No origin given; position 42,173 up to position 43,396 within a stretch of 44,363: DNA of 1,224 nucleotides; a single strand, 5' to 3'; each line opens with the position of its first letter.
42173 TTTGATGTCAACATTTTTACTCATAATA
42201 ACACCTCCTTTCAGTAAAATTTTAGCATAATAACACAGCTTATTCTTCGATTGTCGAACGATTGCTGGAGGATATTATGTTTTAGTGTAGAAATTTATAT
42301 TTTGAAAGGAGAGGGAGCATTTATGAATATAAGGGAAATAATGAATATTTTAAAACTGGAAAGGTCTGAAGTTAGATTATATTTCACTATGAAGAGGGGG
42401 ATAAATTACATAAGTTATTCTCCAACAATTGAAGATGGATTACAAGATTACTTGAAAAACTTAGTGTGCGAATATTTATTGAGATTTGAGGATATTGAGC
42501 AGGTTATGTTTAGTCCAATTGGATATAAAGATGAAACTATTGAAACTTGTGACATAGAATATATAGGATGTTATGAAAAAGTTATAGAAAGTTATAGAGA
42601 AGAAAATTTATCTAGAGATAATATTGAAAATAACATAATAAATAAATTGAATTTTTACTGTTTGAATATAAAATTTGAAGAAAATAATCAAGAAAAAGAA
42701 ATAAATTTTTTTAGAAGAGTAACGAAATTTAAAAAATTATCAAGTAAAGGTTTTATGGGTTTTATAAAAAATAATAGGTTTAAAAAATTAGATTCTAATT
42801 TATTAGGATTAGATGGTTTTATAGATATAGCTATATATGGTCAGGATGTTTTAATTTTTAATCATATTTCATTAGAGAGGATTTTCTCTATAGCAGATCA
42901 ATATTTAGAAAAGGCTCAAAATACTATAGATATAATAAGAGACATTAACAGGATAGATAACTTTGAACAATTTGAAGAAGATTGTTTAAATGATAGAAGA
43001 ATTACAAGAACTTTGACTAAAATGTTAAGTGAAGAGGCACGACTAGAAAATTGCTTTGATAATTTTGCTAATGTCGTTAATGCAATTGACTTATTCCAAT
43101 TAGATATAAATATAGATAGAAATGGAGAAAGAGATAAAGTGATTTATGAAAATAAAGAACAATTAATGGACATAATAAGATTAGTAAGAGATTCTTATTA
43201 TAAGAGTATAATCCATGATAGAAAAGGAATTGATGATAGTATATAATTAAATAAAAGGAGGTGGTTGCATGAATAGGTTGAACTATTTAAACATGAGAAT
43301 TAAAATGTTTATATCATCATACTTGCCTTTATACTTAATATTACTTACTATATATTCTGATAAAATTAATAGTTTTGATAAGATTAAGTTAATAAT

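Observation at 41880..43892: Two-gene accessory module (soluble ~307-aa protein plus 4-TM 194-aa protein), with a divergent 105-aa gene, inserted between the late activator and terS.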

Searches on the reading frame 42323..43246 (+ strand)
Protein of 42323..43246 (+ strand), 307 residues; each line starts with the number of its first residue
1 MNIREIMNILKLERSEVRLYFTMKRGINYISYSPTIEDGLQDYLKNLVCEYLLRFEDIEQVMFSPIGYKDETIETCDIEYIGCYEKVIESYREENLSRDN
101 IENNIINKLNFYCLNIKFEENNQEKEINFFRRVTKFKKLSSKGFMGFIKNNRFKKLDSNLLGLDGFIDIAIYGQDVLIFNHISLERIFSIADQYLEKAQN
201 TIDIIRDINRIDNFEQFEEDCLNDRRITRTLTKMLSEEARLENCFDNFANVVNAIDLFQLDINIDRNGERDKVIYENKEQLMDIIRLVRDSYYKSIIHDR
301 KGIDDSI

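Call 6: search_protein_families(library=padloc, proteins=[window:42323-43246:+], max_evalue=1)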
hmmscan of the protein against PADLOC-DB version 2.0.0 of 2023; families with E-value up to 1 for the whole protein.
window:42323-43246:+ (307 aa): 7 families
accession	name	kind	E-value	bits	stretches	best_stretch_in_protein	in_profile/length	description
PDLC00231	KwaB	-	4.3e-122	405.5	1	1-307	1-305/305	DUF4868 domain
PDLC00224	KwaB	-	6.8e-65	217.8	1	1-305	1-300/302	DUF4868 domain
PDLC00236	KwaB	-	3.1e-26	90.5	1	15-306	20-313/314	DUF4868 domain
PDLC00233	KwaB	-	2.2e-14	51.4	1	13-295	18-299/320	DUF4868 domain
PDLC00223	KwaB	-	2.6e-12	44.5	1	85-295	107-318/339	DUF4868 domain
PDLC00230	KwaB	-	1e-06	26.4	1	136-299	146-305/322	DUF4868 domain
PDLC00234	KwaB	-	4.1e-06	24.4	1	81-301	67-279/289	DUF4868 domain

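Call 8: search_protein_families(library=pfam, proteins=[window:42323-43246:+], max_evalue=1)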
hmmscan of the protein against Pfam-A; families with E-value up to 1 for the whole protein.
window:42323-43246:+ (307 aa): 1 family
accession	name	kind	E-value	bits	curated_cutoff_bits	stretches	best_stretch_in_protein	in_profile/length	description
PF16162.10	KwaB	-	7.7e-48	163.4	26.3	1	109-297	2-185/186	Kiwa protein KwaB-like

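Call 19: search_solved_structures(query=window:42323-43246:+, max_evalue=1, show_alignments=1)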
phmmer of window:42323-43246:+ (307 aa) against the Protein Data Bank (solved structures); distinct sequences matched with E-value up to 1: 0.

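Call 23: search_protein_families(library=phrogs, proteins=[window:42323-43246:+], max_evalue=0.01)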
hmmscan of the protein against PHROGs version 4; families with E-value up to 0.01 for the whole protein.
window:42323-43246:+ (307 aa): 2 families
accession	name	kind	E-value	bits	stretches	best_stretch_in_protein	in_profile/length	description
phrog_11123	-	unknown function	7.4e-136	453.6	1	1-307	8-322/322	-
phrog_14751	-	unknown function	0.0057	17.9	0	178-230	27-84/90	-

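Call 30: find_homologous_proteins(query=window:42323-43246:+)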
Query window:42323-43246:+ (307 aa): 158 proteins with E <= 0.001 among 897 candidates; the best 120 are listed.
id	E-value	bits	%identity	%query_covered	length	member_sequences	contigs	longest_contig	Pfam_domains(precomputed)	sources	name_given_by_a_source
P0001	5.3e-191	651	98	100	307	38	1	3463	PF16162.11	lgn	-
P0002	3.3e-152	524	80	100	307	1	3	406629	PF16162.11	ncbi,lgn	ncbi:Kiwa anti-phage protein KwaB-like domain-containing protein [Clostridioides difficile]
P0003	2.2e-123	429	63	100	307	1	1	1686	PF16162.11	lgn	-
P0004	5.4e-121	422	64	100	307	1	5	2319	PF16162.11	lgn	-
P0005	4.4e-120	419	65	100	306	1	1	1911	PF16162.11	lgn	-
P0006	1.7e-119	417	64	100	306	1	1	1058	PF16162.11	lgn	-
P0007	2.1e-119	416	63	100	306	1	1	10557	PF16162.11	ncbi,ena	-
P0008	2.7e-119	416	64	100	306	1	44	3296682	PF16162.11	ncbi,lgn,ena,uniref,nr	ncbi:Kiwa anti-phage protein KwaB-like domain-containing protein [Clostridium perfringens]|uniref:Ki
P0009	5.8e-119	415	63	100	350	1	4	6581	PF16162.11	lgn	-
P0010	9.4e-119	414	62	100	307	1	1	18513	PF16162.11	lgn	-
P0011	1.6e-118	414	63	100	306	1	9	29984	PF16162.11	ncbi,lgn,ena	-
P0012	2.0e-118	413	65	100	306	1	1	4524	PF16162.11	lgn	-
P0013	2.5e-118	413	63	100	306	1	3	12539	PF16162.11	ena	-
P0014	4.5e-118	412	64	100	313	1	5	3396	PF16162.11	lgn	-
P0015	1.3e-117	411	63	100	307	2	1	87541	PF16162.11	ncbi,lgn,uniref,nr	ncbi:Kiwa anti-phage protein KwaB-like domain-containing protein [Clostridium tyrobutyricum]|uniref:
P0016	3.3e-117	409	63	100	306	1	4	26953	PF16162.11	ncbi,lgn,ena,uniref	ncbi:Kiwa anti-phage protein KwaB-like domain-containing protein [Clostridium paraputrificum]|uniref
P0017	3.3e-117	409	62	100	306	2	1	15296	PF16162.11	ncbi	ncbi:MAG: Kiwa anti-phage protein KwaB-like domain-containing protein [Clostridium sp.]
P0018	3.8e-117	409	63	100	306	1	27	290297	PF16162.11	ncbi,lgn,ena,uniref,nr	ncbi:DUF4868 domain-containing protein [Clostridium paraputrificum]|uniref:Kiwa anti-phage protein K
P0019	5.3e-117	409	63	100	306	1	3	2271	PF16162.11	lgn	-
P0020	8.5e-117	408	62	100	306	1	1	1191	PF16162.11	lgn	-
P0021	2.7e-116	406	62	100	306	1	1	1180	PF16162.11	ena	-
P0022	3.6e-116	406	62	100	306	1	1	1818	PF16162.11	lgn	-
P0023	4.7e-116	405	64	100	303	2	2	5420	PF16162.11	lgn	-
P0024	1.3e-114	401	64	95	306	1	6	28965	PF16162.11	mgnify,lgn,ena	mgnify:CR=1 FL=1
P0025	1.5e-114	401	63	100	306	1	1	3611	PF16162.11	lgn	-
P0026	3.2e-114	399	63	100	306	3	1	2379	PF16162.11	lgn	-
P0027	1.9e-113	397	59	100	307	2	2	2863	PF16162.11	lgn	-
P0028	1.1e-112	394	60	100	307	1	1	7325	PF16162.11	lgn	-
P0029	1.2e-112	394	61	100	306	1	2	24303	PF16162.11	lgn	-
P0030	1.2e-112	394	64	100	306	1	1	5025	PF16162.11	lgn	-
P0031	1.6e-112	394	61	100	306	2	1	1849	PF16162.11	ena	-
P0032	3.6e-112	393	62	100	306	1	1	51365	PF16162.11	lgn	-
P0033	1.6e-111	391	61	100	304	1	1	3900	PF16162.11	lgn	-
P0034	3.6e-109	383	59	100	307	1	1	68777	PF16162.11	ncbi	ncbi:MAG: Kiwa anti-phage protein KwaB-like domain-containing protein [Eubacteriaceae bacterium]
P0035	7.1e-104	365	58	100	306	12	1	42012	PF16162.11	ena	-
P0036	5.0e-103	363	55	100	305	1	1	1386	PF16162.11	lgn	-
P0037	3.2e-97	344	53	100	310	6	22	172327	PF16162.11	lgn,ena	-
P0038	1.7e-96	341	54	100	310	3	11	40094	PF16162.11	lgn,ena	-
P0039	9.2e-95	336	53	100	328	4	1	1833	PF16162.11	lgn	-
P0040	1.0e-94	335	54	100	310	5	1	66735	PF16162.11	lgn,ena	-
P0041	1.2e-94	335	55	94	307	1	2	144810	PF16162.11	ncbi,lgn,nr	ncbi:MAG: DUF4868 domain-containing protein [Ruminococcus sp.]|nr:DUF4868 domain-containing protein 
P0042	7.0e-94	333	54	94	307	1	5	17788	PF16162.11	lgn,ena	-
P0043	8.4e-94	332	52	99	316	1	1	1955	PF16162.11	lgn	-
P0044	1.0e-93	332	55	100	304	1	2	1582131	PF16162.11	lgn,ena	-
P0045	4.1e-92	327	53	100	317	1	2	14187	PF16162.11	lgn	-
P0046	1.8e-91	325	54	100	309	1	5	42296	PF16162.11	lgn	-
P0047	3.9e-91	324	54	99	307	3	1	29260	PF16162.11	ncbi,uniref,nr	ncbi:Kiwa anti-phage protein KwaB-like domain-containing protein [Metaclostridioides mangenotii]|uni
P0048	8.2e-91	323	51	100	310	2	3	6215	PF16162.11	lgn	-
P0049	5.6e-90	320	52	94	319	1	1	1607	PF16162.11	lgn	-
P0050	3.3e-89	317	51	95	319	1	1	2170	PF16162.11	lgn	-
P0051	6.4e-89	316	51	100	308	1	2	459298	PF16162.11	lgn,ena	-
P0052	8.8e-88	313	49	100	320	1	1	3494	PF16162.11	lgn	-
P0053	4.6e-86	307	50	100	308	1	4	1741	PF16162.11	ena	-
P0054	6.6e-85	303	48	100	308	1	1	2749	PF16162.11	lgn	-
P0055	1.8e-84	302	50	100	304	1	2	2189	PF16162.11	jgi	jgi:hypothetical protein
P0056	4.4e-83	297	51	99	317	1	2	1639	PF16162.11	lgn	-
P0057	6.6e-83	297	50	100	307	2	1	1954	PF16162.11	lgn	-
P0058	3.9e-80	288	47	100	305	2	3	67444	PF16162.11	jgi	jgi:hypothetical protein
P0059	6.5e-80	287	50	95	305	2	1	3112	PF16162.11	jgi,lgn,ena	-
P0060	3.8e-79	284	47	100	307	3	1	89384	PF16162.11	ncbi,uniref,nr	ncbi:Kiwa anti-phage protein KwaB-like domain-containing protein [Bacillus sp. V33-4]|uniref:Kiwa an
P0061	6.9e-79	283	48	100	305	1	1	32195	PF16162.11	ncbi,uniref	ncbi:Kiwa anti-phage protein KwaB-like domain-containing protein [Peribacillus sp. NPDC056705]|unire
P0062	2.9e-78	281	48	100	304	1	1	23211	PF16162.11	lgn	-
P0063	3.1e-78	281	49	95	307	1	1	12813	PF16162.11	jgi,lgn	jgi:hypothetical protein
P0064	5.6e-78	281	47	100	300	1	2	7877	PF16162.11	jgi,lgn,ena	-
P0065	9.2e-78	280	48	100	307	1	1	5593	PF16162.11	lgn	-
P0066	1.4e-77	279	48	100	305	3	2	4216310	PF16162.11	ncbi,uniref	ncbi:Kiwa anti-phage protein KwaB-like domain-containing protein [Bacillus sp. FSL R5-0560]|uniref:K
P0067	1.7e-77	279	46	100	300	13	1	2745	PF16162.11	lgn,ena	-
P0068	1.8e-77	279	47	100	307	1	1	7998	PF16162.11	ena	-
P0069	1.9e-77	279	47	100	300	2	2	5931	PF16162.11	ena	-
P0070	2.2e-77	279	47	100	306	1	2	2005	PF16162.11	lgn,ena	-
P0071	3.6e-77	278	47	100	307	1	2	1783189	PF16162.11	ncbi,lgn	ncbi:Kiwa anti-phage protein KwaB-like domain-containing protein [Priestia megaterium]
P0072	6.5e-77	277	67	66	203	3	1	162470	PF16162.11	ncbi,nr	ncbi:Kiwa anti-phage protein KwaB-like domain-containing protein [Intestinibacter bartlettii]|nr:Kiw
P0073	7.7e-77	277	49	100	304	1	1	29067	PF16162.11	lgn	-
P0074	7.8e-77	277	48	99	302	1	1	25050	PF16162.11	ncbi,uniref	ncbi:Kiwa anti-phage protein KwaB-like domain-containing protein [Geobacillus stearothermophilus]|un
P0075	8.3e-77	277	46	100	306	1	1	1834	PF16162.11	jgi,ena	-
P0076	1.3e-76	276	48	100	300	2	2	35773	PF16162.11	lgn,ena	-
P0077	1.7e-76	276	47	100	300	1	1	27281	PF16162.11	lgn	-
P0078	1.9e-76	275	47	100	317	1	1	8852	PF16162.11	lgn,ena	-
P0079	2.0e-76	275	45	100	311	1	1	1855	PF16162.11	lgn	-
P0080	2.1e-76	275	48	100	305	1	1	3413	PF16162.11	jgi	-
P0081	2.7e-76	275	48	100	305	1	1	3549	PF16162.11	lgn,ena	-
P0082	3.4e-76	275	47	100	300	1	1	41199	PF16162.11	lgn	-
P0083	4.3e-76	274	45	100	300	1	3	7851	PF16162.11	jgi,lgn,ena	-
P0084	4.9e-76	274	58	70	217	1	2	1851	PF16162.11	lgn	-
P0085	5.2e-76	274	47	100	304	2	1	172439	PF16162.11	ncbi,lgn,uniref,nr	ncbi:Kiwa anti-phage protein KwaB-like domain-containing protein [Niallia taxi]|uniref:Kiwa anti-pha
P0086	6.8e-76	274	45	100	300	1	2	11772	PF16162.11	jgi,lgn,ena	-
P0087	1.3e-75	273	46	100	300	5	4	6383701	PF16162.11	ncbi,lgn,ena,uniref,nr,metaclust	ncbi:Kiwa anti-phage protein KwaB-like domain-containing protein [Lacrimispora indolis]|uniref:Kiwa 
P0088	2.2e-75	272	46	99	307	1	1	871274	PF16162.11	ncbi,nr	ncbi:DUF4868 domain-containing protein [Priestia megaterium]|nr:DUF4868 domain-containing protein [P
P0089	2.3e-75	272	47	94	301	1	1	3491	PF16162.11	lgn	-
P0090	2.8e-75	272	48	98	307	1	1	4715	PF16162.11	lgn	-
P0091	3.1e-75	271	48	94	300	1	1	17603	PF16162.11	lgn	-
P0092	4.1e-75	271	46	100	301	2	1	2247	PF16162.11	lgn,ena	-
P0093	4.8e-75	271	44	99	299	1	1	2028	PF16162.11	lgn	-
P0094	4.9e-75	271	48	100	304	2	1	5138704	PF16162.11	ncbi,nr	ncbi:Kiwa anti-phage protein KwaB-like domain-containing protein [Peribacillus loiseleuriae]|nr:Kiwa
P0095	4.9e-75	271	49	95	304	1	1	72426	PF16162.11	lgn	-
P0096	6.2e-75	270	49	95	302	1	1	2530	PF16162.11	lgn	-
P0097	1.1e-74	270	46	100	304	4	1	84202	PF16162.11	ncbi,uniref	ncbi:Kiwa anti-phage protein KwaB-like domain-containing protein [Peribacillus frigoritolerans]|unir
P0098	1.2e-74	270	47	95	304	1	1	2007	PF16162.11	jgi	jgi:hypothetical protein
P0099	1.5e-74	269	44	100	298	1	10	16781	PF16162.11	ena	-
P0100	1.9e-74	269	46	96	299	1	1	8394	PF16162.11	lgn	-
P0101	2.0e-74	269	45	100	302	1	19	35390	PF16162.11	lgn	-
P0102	2.2e-74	269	47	100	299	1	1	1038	PF16162.11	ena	-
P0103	2.4e-74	269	46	100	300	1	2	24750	PF16162.11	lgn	-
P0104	2.6e-74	268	44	99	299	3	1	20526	PF16162.11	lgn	-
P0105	6.2e-74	267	46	100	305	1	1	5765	PF16162.11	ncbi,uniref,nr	ncbi:Kiwa anti-phage protein KwaB-like domain-containing protein [Paenibacillus popilliae]|uniref:Pe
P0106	8.4e-74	267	48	95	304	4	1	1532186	PF16162.11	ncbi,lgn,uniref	ncbi:Kiwa anti-phage protein KwaB-like domain-containing protein [Bacillus wiedmannii]|uniref:Kiwa a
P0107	1.0e-73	267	46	100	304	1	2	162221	PF16162.11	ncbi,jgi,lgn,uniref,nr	ncbi:DUF4868 domain-containing protein [Priestia flexa]|jgi:Domain of unknown function (DUF4868)|uni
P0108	1.4e-73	266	43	95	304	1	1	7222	PF16162.11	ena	-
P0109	1.5e-73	266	45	100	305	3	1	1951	PF16162.11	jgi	jgi:hypothetical protein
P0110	1.6e-73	266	46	100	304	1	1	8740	PF16162.11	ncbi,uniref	ncbi:Kiwa anti-phage protein KwaB-like domain-containing protein [Peribacillus muralis]|uniref:Kiwa 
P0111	2.2e-73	265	48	94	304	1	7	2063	PF16162.11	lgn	-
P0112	2.2e-73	265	48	95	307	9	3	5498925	PF16162.11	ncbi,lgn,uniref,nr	ncbi:DUF4868 domain-containing protein [Bacillus mycoides]|uniref:DUF4868 domain-containing protein 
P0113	2.8e-73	265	48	95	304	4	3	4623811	PF16162.11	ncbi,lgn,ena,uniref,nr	ncbi:Kiwa anti-phage protein KwaB-like domain-containing protein [Bacillus paralicheniformis]|uniref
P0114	3.2e-73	265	47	100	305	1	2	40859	PF16162.11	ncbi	-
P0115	3.4e-73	265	45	100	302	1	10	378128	PF16162.11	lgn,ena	-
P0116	4.6e-73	264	45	100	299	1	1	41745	PF16162.11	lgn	-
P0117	1.1e-72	263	46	99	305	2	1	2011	PF16162.11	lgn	-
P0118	1.3e-72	263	47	100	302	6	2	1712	PF16162.11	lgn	-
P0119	4.7e-72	261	49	95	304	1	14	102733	PF16162.11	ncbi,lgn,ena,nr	ncbi:MAG: DUF4868 domain-containing protein [Bacillus sp. (in: Bacteria)]|nr:DUF4868 domain-containi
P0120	5.2e-72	261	47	95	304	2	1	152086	PF16162.11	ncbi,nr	ncbi:DUF4868 domain-containing protein [Bacillus cereus]|nr:DUF4868 domain-containing protein [Bacil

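Call 32: find_related_loci(query=A1, collection=genome_contigs, flank=6000)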
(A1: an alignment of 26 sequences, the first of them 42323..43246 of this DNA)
Query A1 (307 aa) in genome_contigs; peptide patterns used: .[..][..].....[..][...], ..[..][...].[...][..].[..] (x = any residue, [..] = any of these).
49 stretches matched a pattern; 16 encode a relative of the query (tblastn E <= 1e-3); 16 distinct loci.
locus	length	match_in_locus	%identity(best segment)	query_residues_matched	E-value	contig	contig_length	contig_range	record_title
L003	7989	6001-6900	59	1-300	3e-112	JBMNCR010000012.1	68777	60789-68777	MAG: Eubacteriaceae bacterium isolate Bins.065 NODE_914, whole genome shotgun sequence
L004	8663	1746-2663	63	1-307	6e-126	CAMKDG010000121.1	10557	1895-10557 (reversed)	MAG: uncultured Desulfotomaculum sp. isolate SRR12377472_bin.7_metawrap_v1.3_MAG genome assembly, contig: SRR12377472_15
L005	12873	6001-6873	55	18-307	4e-100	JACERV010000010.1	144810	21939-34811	MAG: Ruminococcus sp. isolate MAG_3 NODE_24_length_144810_cov_64.105672, whole genome shotgun sequence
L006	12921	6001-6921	46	1-307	2e-83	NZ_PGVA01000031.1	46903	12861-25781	Bacillus canaveralius strain M4.6 contig_32, whole genome shotgun sequence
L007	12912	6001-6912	48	1-307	1e-81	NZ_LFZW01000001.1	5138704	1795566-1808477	Peribacillus loiseleuriae strain FJAT-27997 Scaffold1, whole genome shotgun sequence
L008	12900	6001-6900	49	2-307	2e-80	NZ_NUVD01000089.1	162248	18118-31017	Bacillus cereus strain AFS087218 AFS087218_107_D1_Contig34_140523, whole genome shotgun sequence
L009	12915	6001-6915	45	1-307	1e-79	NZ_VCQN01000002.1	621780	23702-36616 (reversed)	Bacillus sp. BHET2 NODE_2_length_621780_cov_52.6137, whole genome shotgun sequence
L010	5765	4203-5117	46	1-307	3e-79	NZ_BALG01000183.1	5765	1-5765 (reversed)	Paenibacillus popilliae ATCC 14706, whole genome shotgun sequence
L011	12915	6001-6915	46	1-305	9e-77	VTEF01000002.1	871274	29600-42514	Priestia megaterium strain CH447_14T scaffold2.1, whole genome shotgun sequence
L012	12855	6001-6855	42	19-307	6e-63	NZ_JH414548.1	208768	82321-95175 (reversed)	Peptoanaerobacter stomatis strain ACC19a supercont1.3, whole genome shotgun sequence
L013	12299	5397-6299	36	3-306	1e-55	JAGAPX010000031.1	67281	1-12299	MAG: Phascolarctobacterium sp. isolate RGIG8666 Water_deer_Colon-1__c202772, whole genome shotgun sequence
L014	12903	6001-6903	40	1-304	1e-51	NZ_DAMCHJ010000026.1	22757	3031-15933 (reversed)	MAG: Tissierella sp. isolate CTOTU49745 NODE_202_length_22757_cov_4.340014, whole genome shotgun sequence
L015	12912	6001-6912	47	1-307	1e-79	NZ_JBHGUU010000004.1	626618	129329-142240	MAG: Paenibacillus sp. isolate bin.014_ECombo k141_109513, whole genome shotgun sequence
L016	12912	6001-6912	34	1-305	9e-47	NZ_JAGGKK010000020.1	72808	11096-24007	Virgibacillus litoralis strain DSM 21085 Ga0454118_20, whole genome shotgun sequence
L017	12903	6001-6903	39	1-304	5e-46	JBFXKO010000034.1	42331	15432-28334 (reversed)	MAG: Sedimentibacter sp. isolate CA_2019_TPIn_77 NODE_2847_length_42331_cov_8.220666_TPIn, whole genome shotgun sequence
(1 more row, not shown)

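Call 33: search_solved_structures(query=A1, max_evalue=1, show_alignments=1)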
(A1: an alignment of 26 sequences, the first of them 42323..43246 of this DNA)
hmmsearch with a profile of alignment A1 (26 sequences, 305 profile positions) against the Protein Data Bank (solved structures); distinct sequences matched with E-value up to 1: 4.
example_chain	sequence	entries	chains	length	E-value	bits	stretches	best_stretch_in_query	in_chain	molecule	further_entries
6n8b_A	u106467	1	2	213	0.057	16.1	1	128-212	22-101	transcription regulator AcaB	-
9mrx_K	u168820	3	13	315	0.086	15.6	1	122-293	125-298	Kiwa protein KwaB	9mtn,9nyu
9o0i_H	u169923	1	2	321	0.091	15.5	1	122-293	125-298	Kiwa protein KwaB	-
6n8a_A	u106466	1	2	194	0.093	15.4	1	128-212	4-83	transcription regulator AcaB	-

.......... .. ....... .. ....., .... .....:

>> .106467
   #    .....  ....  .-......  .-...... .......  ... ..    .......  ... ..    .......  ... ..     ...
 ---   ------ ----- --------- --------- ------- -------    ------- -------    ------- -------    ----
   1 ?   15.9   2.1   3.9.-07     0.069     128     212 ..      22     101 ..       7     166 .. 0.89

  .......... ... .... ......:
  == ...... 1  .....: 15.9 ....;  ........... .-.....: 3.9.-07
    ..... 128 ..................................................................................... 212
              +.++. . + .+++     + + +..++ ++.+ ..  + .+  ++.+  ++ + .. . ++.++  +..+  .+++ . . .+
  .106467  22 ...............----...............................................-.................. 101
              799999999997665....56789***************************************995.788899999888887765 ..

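Call 40: predict_structure(alignment_id=A1)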
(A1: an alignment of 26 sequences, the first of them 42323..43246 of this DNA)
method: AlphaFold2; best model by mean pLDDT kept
length: 307 residues; sequences in the alignment: 26
mean_pLDDT: 85.7   pTM: 0.75
mean pLDDT of the five models: 85.7, 85.0, 82.7, 82.2, 81.0
residues with pLDDT >= 90: 141; 70-90: 142; 50-70: 9; < 50: 15
segments of 3 or more residues with pLDDT < 50: 294-307
pLDDT, mean of each block of 10 residues (from residue 1): 93 90 88 89 94 94 84 91 90 86 84 94 94 69 77 80 89 94 86 85 91 94 89 85 82 86 88 93 88 51 47
secondary structure, 60 per line:
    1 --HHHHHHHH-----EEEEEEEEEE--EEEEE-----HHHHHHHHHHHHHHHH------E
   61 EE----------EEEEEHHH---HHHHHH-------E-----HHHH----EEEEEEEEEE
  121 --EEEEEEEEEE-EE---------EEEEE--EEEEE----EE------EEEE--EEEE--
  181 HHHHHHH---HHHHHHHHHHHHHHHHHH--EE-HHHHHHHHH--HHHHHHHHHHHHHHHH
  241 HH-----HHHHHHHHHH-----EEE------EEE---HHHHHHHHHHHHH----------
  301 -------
elements in order: H3-10 E16-25 E28-32 H38-53 E60-62 E73-77 H84-89 H103-106 E111-120 E123-132 E145-149 E152-156 E169-172 E175-178 H181-187 H191-208 H214-222 H225-242 H248-257 E263-265 E272-274 H278-290
